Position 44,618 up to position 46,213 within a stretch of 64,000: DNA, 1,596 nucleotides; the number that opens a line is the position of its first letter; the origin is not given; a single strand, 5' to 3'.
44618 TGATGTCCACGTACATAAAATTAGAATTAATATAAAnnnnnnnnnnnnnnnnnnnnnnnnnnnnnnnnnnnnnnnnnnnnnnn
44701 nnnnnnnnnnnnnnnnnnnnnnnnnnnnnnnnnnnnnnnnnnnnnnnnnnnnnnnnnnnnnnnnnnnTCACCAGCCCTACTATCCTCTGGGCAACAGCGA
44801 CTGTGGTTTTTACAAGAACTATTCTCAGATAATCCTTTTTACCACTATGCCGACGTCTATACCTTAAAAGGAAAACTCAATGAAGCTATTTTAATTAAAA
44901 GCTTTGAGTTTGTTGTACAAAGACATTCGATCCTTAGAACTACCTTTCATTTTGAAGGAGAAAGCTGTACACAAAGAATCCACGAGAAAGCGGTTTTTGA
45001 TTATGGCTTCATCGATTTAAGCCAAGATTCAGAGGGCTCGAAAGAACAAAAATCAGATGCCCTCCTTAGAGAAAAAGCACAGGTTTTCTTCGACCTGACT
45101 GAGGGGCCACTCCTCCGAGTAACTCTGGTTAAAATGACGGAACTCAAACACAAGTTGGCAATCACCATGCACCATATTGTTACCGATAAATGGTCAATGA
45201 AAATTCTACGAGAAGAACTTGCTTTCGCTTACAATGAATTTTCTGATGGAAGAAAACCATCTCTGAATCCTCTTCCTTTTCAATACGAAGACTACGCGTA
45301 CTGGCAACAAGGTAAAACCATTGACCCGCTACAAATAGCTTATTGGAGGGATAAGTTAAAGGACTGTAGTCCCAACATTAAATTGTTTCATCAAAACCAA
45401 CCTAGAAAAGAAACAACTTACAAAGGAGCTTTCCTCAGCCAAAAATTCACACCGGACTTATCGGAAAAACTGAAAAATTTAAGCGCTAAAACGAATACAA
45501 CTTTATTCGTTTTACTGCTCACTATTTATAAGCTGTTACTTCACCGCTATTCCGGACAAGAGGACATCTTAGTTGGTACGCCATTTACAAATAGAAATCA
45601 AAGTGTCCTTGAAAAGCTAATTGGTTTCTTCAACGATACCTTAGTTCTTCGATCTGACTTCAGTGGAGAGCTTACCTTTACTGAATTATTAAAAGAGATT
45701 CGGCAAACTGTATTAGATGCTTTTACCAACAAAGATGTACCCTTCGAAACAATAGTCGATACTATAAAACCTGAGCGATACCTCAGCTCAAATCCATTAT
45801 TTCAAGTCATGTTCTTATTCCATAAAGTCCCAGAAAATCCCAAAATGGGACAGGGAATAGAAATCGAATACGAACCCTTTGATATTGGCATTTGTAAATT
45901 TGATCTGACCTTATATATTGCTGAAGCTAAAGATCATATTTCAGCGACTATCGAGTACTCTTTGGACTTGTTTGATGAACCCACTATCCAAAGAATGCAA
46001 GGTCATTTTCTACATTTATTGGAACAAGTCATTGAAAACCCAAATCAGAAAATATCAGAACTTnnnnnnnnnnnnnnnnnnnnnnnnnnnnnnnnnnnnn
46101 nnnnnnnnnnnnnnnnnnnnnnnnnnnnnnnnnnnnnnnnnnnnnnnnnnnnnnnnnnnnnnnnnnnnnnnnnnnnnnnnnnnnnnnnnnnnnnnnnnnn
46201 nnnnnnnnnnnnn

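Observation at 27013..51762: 25-kb NRPS cluster with a coherent three-module assembly line split over two divergent operons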

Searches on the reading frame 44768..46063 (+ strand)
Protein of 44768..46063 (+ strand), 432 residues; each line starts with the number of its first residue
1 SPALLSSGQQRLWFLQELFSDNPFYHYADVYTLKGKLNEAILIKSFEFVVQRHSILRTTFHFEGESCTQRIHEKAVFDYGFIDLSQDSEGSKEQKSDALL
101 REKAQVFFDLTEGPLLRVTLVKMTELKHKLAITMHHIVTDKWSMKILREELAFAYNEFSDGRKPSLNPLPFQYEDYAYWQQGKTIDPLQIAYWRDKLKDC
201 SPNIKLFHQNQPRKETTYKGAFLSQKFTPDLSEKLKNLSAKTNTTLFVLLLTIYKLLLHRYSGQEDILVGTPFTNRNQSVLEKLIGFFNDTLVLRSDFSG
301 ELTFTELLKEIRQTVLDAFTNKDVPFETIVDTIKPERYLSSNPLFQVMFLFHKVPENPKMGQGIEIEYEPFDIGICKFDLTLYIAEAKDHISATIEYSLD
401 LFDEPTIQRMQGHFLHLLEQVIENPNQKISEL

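Call 56: search_solved_structures(query=window:44768-46063:+, max_evalue=1e-10)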
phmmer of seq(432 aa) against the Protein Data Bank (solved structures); distinct sequences matched with E-value up to 1e-10: 49.
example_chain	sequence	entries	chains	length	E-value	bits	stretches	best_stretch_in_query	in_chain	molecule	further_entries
6p1j_A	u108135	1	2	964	4.6e-72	246.3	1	5-427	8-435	Txo2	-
6oyf_A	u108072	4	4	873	7.8e-72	245.5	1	3-429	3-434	Txo1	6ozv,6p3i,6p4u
5u89_A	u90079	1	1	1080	9.9e-68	232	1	5-430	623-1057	Amino acid adenylation domain protein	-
2jgp_A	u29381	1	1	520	2.9e-61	210.7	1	5-431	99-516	TYROCIDINE SYNTHETASE 3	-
8z0q_C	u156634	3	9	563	4.9e-58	200.1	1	5-430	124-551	Special condensation domain in NRPS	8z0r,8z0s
7kvw_A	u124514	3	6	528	3.3e-54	187.4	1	2-427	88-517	PCP-C didomain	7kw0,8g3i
8fx6_A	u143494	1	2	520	3.8e-54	187.2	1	2-426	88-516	PCP-C didomain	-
7kw2_A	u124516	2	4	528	3.1e-53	184.3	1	2-427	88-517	PCP-C didomain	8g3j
8fx7_A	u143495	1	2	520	3.6e-53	184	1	2-426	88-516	PCP-C didomain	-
9rde_A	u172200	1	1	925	3.2e-50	174.3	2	25-431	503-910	Bacitracin synthase 3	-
6mfw_A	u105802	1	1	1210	1.3e-47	165.7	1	8-429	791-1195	Linear gramicidin synthase subunit A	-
6mfy_A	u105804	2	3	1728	2.5e-47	164.8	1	8-429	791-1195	Linear gramicidin synthase subunit A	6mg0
6mfz_A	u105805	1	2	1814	2.7e-47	164.7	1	8-429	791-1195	Linear gramicidin synthase subunit A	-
9be3_A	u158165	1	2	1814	2.7e-47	164.7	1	8-429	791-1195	Linear gramicidin synthase subunit A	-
9be4_A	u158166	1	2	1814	2.7e-47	164.7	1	8-429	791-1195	Linear gramicidin synthase subunit A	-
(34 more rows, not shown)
